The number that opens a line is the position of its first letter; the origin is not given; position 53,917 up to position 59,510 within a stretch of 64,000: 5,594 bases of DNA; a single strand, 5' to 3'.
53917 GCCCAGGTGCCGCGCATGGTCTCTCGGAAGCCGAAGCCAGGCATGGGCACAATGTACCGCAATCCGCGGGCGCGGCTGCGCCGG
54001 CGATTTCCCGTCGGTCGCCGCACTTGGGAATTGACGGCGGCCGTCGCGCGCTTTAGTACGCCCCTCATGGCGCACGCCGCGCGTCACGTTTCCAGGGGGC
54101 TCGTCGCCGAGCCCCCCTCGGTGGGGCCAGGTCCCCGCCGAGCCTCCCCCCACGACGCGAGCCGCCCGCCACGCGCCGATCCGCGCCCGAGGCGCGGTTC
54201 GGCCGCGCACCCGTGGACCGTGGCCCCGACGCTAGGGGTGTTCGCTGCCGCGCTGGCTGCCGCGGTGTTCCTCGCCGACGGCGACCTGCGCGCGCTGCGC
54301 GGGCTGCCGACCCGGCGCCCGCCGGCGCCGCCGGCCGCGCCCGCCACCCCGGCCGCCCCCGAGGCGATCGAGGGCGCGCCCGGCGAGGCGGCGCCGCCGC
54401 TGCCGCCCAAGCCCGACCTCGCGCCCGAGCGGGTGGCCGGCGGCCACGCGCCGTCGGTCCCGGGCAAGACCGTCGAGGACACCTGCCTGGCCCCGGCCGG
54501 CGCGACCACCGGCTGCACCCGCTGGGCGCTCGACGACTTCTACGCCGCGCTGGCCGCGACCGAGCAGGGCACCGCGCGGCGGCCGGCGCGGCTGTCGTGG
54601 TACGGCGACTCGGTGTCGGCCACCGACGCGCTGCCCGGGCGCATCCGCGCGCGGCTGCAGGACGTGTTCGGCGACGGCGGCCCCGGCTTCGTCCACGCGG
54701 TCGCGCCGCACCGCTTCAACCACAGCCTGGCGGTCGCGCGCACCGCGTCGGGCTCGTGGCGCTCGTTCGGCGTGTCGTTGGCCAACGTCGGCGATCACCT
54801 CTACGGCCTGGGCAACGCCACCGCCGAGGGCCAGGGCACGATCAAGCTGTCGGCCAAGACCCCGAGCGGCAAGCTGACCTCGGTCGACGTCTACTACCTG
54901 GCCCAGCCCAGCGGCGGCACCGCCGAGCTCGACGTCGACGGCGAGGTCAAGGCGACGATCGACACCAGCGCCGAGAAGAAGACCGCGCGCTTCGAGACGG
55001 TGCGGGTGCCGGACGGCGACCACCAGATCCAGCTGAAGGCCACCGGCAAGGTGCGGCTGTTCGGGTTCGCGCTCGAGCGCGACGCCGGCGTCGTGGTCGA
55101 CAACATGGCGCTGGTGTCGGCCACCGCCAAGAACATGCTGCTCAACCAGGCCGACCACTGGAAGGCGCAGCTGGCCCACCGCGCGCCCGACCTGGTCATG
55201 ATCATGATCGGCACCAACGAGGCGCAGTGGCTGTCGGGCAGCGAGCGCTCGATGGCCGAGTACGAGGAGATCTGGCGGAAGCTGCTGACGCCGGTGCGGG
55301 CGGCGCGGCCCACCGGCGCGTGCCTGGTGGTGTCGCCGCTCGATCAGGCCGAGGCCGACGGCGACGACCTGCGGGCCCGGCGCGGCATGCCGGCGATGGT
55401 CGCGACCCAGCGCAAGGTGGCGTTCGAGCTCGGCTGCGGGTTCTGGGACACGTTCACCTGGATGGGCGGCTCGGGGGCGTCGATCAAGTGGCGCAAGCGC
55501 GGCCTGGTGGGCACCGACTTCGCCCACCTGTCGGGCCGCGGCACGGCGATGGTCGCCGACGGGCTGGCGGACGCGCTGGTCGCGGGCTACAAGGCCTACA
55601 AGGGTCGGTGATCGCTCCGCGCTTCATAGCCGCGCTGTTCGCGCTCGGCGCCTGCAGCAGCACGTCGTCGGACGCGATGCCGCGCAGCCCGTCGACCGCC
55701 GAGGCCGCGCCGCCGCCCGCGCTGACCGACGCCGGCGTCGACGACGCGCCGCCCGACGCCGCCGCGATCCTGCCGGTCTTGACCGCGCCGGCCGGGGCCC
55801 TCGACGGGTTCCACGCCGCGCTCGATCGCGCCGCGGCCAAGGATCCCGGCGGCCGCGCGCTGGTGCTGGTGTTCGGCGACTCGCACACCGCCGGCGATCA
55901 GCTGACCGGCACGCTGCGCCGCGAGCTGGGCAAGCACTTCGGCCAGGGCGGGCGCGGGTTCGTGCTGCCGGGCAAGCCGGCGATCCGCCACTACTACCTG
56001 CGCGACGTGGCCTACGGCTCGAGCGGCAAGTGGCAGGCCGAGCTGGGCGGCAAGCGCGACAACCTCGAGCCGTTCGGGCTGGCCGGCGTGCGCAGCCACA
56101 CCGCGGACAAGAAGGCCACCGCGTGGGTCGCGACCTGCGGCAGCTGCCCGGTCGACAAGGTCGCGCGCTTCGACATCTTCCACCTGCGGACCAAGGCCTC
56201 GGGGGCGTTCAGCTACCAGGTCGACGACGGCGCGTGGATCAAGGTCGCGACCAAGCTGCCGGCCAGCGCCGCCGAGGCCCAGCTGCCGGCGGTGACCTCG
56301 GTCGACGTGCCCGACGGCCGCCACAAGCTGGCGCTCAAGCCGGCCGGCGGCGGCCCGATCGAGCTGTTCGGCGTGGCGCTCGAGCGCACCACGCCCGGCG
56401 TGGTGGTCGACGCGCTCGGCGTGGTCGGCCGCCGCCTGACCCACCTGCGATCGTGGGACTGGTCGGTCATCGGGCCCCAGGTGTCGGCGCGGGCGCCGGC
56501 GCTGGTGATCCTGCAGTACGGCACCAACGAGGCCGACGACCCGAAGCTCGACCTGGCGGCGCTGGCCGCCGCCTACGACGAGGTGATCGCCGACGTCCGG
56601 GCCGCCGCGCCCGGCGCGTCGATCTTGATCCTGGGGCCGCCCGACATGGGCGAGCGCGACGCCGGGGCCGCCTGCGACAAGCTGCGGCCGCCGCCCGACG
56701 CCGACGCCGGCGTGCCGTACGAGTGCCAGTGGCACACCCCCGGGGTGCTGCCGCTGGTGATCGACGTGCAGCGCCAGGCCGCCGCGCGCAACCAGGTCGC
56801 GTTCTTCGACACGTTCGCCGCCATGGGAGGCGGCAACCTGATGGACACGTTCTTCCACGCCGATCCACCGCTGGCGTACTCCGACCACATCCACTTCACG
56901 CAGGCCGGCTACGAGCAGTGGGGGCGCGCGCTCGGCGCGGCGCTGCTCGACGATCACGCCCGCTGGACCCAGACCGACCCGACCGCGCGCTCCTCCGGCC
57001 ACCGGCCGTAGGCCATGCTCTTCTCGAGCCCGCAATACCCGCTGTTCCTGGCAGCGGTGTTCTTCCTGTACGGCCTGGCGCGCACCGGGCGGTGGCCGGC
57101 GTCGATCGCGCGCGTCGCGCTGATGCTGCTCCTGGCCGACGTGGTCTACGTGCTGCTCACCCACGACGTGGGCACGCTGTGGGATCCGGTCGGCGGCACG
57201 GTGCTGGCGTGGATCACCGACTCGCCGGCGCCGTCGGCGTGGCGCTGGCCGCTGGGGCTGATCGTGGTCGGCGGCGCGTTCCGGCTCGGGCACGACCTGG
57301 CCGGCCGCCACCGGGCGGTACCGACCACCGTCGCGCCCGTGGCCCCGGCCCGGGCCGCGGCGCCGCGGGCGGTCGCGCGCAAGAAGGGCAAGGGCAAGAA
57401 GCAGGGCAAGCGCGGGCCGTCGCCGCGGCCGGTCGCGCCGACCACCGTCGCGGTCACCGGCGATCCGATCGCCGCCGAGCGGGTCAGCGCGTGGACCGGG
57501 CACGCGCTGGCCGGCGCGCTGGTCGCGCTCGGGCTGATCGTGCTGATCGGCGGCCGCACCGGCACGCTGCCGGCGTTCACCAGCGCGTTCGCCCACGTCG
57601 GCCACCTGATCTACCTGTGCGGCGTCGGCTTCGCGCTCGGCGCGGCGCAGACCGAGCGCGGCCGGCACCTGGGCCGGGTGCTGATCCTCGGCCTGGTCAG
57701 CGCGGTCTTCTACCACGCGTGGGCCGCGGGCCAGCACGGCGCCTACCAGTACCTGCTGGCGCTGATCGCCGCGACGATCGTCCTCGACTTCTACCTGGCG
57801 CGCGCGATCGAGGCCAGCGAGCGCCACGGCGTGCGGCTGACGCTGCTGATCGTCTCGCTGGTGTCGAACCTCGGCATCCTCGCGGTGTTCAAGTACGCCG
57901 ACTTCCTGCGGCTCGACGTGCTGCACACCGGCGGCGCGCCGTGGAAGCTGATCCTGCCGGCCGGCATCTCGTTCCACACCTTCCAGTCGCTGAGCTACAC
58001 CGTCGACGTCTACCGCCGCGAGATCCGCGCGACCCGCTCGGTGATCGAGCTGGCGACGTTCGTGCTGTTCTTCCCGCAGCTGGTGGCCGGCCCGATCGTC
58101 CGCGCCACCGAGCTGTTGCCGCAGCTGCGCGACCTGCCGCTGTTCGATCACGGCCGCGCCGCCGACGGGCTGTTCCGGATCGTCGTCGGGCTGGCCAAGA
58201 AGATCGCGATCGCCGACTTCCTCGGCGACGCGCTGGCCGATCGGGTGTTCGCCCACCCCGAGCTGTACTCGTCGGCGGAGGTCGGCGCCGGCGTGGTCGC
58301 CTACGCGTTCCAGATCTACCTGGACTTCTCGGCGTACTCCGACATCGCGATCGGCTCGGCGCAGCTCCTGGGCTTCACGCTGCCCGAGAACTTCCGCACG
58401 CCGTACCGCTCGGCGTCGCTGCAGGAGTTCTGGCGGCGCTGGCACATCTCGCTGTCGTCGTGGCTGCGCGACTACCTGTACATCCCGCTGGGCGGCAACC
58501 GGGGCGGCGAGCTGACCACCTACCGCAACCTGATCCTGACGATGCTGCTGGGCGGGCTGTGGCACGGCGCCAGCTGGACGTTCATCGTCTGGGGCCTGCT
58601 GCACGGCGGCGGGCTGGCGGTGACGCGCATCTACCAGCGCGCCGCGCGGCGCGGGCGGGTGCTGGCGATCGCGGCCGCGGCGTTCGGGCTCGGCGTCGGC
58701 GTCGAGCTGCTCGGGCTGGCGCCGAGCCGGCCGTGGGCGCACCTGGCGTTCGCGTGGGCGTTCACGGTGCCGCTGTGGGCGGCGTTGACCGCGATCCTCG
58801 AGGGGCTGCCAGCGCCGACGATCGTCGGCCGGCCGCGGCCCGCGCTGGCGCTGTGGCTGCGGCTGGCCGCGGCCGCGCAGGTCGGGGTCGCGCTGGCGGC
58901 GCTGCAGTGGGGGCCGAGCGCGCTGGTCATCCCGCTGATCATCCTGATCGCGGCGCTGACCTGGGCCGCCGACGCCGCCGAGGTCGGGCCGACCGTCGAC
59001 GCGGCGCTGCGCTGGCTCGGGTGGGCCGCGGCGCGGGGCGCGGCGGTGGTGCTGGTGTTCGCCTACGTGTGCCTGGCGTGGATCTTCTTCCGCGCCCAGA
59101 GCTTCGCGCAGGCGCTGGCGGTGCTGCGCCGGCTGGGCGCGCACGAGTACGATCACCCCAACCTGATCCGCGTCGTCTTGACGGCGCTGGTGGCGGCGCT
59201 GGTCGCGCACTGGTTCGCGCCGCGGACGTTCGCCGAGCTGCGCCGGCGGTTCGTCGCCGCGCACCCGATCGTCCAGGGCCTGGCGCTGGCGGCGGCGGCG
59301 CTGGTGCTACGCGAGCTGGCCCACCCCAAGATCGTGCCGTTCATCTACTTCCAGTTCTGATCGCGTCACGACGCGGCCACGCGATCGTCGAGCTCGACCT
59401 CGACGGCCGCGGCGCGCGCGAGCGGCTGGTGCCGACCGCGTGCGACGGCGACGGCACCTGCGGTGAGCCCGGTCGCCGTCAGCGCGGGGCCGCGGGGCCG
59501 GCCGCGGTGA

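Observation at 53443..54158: Small cassette with about 70-bp imperfect terminal inverted repeats carrying a single 146-aa ORF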

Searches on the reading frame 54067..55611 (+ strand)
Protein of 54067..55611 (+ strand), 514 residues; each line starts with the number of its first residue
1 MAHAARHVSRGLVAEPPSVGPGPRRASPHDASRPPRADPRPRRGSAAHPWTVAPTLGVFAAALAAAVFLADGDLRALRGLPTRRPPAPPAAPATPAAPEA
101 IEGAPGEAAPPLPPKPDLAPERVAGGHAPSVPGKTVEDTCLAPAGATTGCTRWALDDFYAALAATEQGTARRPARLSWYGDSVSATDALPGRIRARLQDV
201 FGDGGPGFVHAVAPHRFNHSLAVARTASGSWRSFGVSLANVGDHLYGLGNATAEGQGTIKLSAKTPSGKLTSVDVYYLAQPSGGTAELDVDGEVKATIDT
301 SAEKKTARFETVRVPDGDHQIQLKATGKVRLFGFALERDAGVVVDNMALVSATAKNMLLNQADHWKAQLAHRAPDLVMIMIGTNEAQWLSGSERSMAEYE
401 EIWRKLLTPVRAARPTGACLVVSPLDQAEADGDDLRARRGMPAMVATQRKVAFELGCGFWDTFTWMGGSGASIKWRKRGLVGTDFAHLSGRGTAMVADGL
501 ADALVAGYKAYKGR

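Call 14: search_protein_families(library=pfam, proteins=[window:54067-55611:+], max_evalue=0.01)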
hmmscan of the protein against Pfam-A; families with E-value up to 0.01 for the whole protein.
window:54067-55611:+ (514 aa): 2 families
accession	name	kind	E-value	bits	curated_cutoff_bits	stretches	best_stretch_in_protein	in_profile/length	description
PF13472.12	Lipase_GDSL_2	-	3.1e-10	41.3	32.9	1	335-492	26-175/178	GDSL-like Lipase/Acylhydrolase family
PF00657.28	Lipase_GDSL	-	0.00031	21.4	23.6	1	336-413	30-117/208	GDSL-like Lipase/Acylhydrolase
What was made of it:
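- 54067..55611 (+): First SGNH/GDSL-family gene. The ancestral ATG is at 54067. Codons 8-47 are the element and codon 48 is the second duplication copy. Pfam PF13472 (call 14).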

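Call 55: search_protein_families(library=ncbifam, proteins=[window:54067-55611:+], max_evalue=0.1)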
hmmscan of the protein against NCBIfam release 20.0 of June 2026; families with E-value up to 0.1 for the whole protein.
window:54067-55611:+ (514 aa): 0 families

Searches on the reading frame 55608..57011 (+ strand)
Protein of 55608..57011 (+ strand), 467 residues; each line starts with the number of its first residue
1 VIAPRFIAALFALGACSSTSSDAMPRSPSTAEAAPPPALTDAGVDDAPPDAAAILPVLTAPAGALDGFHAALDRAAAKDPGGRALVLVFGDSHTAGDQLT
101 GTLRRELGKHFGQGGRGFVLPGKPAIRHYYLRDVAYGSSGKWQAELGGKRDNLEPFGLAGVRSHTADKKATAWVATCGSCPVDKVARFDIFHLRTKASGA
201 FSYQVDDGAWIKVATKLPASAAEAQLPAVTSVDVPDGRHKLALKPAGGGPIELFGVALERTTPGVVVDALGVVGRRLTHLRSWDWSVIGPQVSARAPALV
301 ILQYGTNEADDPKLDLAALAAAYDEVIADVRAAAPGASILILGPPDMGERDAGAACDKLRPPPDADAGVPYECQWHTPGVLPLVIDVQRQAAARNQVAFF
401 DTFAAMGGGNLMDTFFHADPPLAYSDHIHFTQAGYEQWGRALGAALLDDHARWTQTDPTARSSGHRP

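Call 14: search_protein_families(library=pfam, proteins=[window:55608-57011:+], max_evalue=0.01)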
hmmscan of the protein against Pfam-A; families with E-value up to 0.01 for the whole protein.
window:55608-57011:+ (467 aa): 2 families
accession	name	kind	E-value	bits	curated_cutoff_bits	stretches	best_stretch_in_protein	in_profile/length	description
PF13472.12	Lipase_GDSL_2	-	4.5e-15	57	32.9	1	254-436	23-177/178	GDSL-like Lipase/Acylhydrolase family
PF00657.28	Lipase_GDSL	-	1.3e-09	38.9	23.6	1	284-441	72-207/208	GDSL-like Lipase/Acylhydrolase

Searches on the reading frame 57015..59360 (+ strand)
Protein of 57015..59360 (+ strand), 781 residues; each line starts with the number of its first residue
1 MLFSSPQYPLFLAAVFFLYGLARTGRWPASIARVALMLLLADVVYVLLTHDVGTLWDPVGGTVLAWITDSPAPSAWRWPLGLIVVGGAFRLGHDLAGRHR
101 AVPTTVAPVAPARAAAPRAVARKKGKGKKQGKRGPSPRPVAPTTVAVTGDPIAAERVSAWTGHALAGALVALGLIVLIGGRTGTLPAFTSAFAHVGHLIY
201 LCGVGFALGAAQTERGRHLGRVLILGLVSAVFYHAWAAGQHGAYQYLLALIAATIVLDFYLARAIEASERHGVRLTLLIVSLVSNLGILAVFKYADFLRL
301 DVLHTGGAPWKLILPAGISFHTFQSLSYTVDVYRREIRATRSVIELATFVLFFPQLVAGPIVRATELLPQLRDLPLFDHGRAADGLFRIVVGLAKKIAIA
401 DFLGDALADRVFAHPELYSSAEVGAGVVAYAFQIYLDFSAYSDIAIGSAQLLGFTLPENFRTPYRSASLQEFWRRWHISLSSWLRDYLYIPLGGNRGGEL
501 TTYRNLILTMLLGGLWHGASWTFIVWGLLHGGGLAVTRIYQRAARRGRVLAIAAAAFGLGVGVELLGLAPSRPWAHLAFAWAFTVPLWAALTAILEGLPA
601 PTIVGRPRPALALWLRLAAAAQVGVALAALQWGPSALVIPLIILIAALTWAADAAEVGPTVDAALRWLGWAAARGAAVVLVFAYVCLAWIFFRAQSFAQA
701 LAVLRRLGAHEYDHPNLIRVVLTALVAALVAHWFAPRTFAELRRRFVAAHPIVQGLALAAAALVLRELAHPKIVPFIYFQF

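Call 14: search_protein_families(library=pfam, proteins=[window:57015-59360:+], max_evalue=0.01)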
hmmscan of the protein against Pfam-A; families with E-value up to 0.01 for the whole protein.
window:57015-59360:+ (781 aa): 2 families
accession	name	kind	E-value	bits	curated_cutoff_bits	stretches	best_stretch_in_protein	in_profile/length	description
PF03062.24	MBOAT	-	2.1e-33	116.5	27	1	327-545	65-302/337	MBOAT, membrane-bound O-acyltransferase family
PF13813.11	MBOAT_2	-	0.00016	22.3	25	1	457-519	2-66/85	Membrane bound O-acyl transferase family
